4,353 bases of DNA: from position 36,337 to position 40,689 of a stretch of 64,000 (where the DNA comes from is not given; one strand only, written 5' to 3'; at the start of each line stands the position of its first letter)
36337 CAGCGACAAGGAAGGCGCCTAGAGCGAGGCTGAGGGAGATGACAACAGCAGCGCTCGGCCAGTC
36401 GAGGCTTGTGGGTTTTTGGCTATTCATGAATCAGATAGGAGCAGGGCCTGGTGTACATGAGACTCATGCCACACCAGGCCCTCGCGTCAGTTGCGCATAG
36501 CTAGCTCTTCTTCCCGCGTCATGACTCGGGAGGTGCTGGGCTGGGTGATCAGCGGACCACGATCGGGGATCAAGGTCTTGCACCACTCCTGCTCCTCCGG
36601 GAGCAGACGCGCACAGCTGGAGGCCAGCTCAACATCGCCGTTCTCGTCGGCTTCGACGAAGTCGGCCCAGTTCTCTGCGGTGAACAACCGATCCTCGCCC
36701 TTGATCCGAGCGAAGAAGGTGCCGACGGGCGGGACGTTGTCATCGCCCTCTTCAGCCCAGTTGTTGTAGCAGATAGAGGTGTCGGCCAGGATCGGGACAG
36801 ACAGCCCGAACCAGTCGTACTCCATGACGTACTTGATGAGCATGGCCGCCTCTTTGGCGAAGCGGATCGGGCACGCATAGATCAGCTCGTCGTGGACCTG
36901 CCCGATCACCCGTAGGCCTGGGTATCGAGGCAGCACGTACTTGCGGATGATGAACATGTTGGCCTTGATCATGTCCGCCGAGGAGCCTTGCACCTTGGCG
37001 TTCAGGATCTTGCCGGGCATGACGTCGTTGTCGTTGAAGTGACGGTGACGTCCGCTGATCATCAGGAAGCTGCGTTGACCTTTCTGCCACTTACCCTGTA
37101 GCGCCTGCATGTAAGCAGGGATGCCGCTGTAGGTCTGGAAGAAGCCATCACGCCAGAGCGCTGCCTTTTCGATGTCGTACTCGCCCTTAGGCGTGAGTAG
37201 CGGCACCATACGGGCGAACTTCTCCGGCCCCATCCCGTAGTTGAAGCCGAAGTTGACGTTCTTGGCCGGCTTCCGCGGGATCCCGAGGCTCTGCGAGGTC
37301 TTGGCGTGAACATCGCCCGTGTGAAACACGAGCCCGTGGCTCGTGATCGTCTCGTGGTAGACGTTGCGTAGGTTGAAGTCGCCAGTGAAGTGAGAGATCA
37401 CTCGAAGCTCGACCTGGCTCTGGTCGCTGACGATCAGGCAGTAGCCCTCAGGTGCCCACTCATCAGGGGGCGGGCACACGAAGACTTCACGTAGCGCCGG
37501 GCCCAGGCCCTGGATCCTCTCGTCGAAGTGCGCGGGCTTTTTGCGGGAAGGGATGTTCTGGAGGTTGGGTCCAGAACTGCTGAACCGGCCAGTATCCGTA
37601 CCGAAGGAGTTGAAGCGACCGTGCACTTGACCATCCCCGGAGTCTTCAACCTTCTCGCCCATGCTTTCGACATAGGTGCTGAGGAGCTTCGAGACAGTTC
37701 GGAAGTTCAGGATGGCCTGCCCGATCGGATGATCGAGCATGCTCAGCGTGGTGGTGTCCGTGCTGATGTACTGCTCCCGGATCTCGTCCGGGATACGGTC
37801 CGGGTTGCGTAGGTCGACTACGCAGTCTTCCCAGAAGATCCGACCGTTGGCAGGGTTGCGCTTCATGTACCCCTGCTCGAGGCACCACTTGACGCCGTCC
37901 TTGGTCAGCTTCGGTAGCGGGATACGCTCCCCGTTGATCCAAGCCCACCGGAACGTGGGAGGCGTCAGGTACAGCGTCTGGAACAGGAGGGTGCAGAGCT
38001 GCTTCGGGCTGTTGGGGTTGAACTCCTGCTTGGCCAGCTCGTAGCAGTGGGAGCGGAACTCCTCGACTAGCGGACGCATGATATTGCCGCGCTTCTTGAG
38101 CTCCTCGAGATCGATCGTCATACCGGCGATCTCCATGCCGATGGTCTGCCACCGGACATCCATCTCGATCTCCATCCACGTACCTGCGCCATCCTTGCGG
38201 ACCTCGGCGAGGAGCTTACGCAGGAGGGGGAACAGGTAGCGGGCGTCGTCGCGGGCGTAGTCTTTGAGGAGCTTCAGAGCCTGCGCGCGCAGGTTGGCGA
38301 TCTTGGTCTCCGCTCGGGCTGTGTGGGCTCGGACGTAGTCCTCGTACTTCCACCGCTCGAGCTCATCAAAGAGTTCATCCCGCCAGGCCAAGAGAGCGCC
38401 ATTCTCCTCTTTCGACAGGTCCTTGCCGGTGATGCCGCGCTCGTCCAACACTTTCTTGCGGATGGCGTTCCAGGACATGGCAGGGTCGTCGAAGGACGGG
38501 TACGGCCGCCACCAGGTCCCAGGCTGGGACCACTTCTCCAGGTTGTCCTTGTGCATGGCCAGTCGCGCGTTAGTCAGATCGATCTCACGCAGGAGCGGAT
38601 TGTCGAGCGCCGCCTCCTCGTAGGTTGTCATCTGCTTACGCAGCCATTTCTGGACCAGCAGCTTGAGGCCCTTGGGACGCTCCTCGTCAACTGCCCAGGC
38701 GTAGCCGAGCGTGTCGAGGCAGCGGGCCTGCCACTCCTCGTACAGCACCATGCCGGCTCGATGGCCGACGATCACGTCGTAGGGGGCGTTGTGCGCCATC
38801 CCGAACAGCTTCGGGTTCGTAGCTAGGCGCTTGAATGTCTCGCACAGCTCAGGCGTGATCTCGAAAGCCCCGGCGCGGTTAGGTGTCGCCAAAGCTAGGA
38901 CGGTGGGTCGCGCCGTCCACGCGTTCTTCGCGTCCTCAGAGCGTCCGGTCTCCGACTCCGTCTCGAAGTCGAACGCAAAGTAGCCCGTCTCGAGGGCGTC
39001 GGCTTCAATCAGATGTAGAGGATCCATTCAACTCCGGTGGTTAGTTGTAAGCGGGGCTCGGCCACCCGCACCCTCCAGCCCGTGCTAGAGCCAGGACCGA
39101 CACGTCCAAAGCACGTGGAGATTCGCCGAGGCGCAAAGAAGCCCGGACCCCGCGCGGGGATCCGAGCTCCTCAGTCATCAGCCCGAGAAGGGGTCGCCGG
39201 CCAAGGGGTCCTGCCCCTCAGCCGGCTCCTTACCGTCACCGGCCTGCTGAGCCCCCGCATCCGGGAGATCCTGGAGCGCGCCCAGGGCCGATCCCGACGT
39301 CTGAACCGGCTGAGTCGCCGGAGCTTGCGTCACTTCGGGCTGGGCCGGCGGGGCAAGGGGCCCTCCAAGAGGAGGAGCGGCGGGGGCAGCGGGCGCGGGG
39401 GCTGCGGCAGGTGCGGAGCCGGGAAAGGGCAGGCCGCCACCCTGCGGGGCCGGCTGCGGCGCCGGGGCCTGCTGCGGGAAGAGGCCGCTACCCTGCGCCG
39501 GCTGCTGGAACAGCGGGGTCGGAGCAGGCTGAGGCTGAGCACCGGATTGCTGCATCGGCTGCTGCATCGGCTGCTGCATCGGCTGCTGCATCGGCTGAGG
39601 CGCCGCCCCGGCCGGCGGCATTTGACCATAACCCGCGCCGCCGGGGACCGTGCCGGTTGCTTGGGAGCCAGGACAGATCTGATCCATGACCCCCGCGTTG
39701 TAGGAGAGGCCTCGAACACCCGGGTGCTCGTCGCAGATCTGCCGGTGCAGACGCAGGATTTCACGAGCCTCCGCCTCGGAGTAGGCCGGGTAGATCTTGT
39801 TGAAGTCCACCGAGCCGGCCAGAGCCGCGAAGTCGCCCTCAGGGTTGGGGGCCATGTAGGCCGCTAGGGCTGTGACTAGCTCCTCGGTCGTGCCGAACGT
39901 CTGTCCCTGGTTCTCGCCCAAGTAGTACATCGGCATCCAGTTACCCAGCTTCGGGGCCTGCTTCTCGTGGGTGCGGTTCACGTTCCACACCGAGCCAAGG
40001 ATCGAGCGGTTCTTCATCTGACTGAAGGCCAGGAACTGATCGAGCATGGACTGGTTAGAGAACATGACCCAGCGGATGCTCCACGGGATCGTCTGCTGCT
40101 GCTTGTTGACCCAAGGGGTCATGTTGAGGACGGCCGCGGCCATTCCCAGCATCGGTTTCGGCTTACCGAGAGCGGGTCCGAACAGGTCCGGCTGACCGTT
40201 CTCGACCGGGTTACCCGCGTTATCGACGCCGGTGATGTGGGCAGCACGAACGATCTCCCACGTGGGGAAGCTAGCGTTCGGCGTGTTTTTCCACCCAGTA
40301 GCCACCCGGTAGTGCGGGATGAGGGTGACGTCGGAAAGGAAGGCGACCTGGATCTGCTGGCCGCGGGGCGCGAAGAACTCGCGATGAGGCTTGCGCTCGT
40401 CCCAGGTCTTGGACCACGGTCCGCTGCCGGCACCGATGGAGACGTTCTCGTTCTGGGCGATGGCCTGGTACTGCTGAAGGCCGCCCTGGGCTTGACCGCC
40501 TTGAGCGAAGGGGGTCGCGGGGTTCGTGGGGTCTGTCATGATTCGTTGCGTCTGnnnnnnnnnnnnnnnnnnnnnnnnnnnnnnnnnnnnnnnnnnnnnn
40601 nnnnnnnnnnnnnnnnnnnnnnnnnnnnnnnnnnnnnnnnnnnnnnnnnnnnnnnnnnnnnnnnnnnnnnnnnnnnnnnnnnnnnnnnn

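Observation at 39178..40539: Candidate SSB with a 12-bp tandem repeat encoding QQPM x4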

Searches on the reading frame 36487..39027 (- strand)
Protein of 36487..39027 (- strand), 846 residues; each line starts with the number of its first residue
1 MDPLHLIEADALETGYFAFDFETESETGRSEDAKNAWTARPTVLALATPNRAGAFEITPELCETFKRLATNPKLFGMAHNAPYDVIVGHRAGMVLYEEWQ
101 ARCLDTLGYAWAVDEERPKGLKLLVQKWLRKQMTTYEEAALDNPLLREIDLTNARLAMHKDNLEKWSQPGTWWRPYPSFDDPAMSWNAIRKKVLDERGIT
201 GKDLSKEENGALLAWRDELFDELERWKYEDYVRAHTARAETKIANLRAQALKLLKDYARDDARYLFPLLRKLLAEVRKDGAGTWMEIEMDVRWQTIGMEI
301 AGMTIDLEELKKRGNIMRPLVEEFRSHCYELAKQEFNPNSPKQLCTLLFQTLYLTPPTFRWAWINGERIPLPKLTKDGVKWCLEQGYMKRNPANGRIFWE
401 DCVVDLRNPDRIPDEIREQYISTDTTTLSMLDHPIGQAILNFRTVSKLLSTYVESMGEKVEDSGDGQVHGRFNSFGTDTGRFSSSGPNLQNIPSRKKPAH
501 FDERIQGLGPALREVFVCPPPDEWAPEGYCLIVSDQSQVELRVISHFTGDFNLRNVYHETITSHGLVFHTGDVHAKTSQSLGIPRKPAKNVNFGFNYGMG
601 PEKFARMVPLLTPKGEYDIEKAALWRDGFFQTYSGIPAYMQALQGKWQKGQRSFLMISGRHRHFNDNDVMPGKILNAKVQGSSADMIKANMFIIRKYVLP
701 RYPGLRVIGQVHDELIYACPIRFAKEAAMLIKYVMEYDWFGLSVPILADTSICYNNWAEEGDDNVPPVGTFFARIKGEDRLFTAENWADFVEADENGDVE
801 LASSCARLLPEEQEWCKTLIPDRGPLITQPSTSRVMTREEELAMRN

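Call 4: search_protein_families(library=pfam, proteins=[window:36487-39027:-], max_evalue=1)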
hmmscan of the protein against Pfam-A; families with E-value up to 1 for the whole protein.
window:36487-39027:- (846 aa): 2 families
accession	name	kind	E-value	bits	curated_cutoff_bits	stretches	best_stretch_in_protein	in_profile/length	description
PF00476.26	DNA_pol_A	-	1.2e-63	215.8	34.3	2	418-759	56-381/381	DNA polymerase family A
PF01612.26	DNA_pol_A_exo1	-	0.00031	21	23.6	1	12-139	18-137/173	3'-5' exonuclease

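Call 5: search_protein_families(library=phrogs, proteins=[window:36487-39027:-], max_evalue=0.1)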
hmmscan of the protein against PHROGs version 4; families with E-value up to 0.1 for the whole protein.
window:36487-39027:- (846 aa): 9 families
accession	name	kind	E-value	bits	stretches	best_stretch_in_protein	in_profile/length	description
phrog_17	-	DNA, RNA and nucleotide metabolism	7.3e-99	333.4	1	14-767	670-1241/1445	DNA polymerase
phrog_15971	-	DNA, RNA and nucleotide metabolism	1e-22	81.8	1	463-759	119-374/376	DNA polymerase I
phrog_12241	-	DNA, RNA and nucleotide metabolism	6.3e-17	62.7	1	282-496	312-497/502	DNA polymerase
phrog_2573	-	DNA, RNA and nucleotide metabolism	5.3e-13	49.9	1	530-736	18-246/336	DNA polymerase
phrog_5995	-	DNA, RNA and nucleotide metabolism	1.3e-11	45.5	1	673-760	82-178/236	DNA polymerase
phrog_10285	-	DNA, RNA and nucleotide metabolism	5.1e-11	43.2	2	649-753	218-315/321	DNA polymerase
phrog_9556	-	DNA, RNA and nucleotide metabolism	2.4e-06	27.8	1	417-492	353-439/441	DNA polymerase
phrog_23226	-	DNA, RNA and nucleotide metabolism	7.6e-06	25.7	1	467-566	293-376/611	DNA polymerase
phrog_7766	-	DNA, RNA and nucleotide metabolism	0.00028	21.4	1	646-733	79-160/186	DNA polymerase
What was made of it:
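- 36487..39027 (-): Downstream neighbour: family A DNA polymerase with 3'-5' exonuclease. Pfam DNA_pol_A 1e-63, phrog_17 7e-99 (calls 4, 5).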

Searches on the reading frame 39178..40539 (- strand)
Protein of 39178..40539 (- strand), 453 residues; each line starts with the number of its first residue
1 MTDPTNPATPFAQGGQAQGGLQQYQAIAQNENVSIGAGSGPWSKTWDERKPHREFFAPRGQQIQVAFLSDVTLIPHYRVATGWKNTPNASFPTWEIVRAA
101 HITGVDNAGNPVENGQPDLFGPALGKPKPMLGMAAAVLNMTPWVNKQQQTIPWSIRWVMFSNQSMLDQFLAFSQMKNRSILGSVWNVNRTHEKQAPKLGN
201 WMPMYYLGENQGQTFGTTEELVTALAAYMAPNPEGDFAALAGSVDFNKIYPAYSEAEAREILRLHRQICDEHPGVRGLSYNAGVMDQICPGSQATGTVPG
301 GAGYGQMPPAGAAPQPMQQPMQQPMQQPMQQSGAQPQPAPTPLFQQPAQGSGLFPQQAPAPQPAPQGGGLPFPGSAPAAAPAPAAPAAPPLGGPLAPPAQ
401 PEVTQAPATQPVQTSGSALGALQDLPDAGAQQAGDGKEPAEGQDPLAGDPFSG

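Call 4: search_protein_families(library=pfam, proteins=[window:39178-40539:-], max_evalue=1)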
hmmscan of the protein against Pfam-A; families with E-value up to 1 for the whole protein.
window:39178-40539:- (453 aa): 0 families

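Call 5: search_protein_families(library=phrogs, proteins=[window:39178-40539:-], max_evalue=0.1)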
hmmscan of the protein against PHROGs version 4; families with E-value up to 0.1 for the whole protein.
window:39178-40539:- (453 aa): 0 families

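Call 6: search_solved_structures(query=window:39178-40539:-, max_evalue=10)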
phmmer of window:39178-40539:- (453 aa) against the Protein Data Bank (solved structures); distinct sequences matched with E-value up to 10: 1.
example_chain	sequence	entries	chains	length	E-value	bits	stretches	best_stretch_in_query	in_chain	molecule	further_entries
4ani_A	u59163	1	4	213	1.1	11.3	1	356-402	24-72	PROTEIN GRPE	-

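Call 7: search_dna_similar(query=window:39178-40539:-, collection=phages, mode=protein, max_evalue=0.001)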
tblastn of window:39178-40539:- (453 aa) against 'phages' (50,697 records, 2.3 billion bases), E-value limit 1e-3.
No match.

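Call 9: find_homologous_proteins(query=window:39178-40539:-)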
Query window:39178-40539:-: 8000 candidates shared short words with the query, none scored E <= 0.001.
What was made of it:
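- Tried and rejected: The low-complexity tail swamped the candidates (call 9).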

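Call 23: search_solved_structures(query=A1, max_evalue=10, show_alignments=3)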
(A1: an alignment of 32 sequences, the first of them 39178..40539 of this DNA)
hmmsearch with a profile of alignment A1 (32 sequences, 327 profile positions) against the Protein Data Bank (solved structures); distinct sequences matched with E-value up to 10: 1.
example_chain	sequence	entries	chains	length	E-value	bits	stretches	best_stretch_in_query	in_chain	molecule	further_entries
6r85_A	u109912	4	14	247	1.3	11.4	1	103-138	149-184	Glutamate receptor 3.3,Glutamate receptor 3.3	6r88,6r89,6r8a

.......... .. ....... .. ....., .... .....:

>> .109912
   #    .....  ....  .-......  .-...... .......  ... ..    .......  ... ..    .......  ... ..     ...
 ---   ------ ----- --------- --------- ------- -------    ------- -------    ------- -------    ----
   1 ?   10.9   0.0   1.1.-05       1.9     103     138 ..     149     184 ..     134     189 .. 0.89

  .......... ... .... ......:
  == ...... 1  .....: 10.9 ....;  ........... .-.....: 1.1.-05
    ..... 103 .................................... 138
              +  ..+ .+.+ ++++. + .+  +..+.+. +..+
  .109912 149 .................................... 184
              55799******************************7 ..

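Call 24: search_protein_families(library=pfam, alignment_id=A1, max_evalue=1)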
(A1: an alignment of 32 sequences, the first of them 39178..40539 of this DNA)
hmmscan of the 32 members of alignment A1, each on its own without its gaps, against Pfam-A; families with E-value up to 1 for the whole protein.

A. member 1, window:39178-40539:- (453 aa): 0 families

B. families by the number of members that match (of 32 scanned): 8 families
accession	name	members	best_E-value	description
PF07382.16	HC2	1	0.016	Histone H1-like nucleoprotein HC2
PF07607.17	DUF1570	1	0.025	Protein of unknown function (DUF1570)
PF24894.1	Hexapep_GlmU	1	0.12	GlmU-like, C-terminal hexapeptide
PF23913.1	DUF7255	1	0.13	Family of unknown function (DUF7255)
PF07554.19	FIVAR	1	0.13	FIVAR domain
PF13243.12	SQHop_cyclase_C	1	0.15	Squalene-hopene cyclase C-terminal domain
PF14062.11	DUF4253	1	0.28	Domain of unknown function (DUF4253)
PF21823.1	MUCL1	1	0.31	Mucin-like protein 1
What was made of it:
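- On Bacterial SSB (PF00436): No hit (calls 4, 24).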

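Call 25: search_protein_families(library=phrogs, alignment_id=A1, max_evalue=0.1)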
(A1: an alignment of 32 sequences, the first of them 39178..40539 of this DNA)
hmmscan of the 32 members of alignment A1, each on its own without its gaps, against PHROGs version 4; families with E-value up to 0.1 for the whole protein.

A. member 1, window:39178-40539:- (453 aa): 0 families

B. families by the number of members that match (of 32 scanned): 5 families
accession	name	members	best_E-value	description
phrog_17226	-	14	8.2e-09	-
phrog_25082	-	1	0.036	-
phrog_16993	-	1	0.04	-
phrog_31849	-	1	0.058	-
phrog_18437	-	1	0.06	-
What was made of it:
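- No similarity to the Redbeta/RecT, Erf, Rad52-like, Sak3 or Sak4 families in Pfam or PHROGs (calls 4, 5, 24, 25).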

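Call 69: find_encoding_contigs(protein=window:39178-40539:-, flank=3000, max_places=6)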
Protein window:39178-40539:- (453 aa): no gene with exactly this product is on record in the collection.
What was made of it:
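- Tried and rejected: The exact protein is not in the gene index (call 69).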
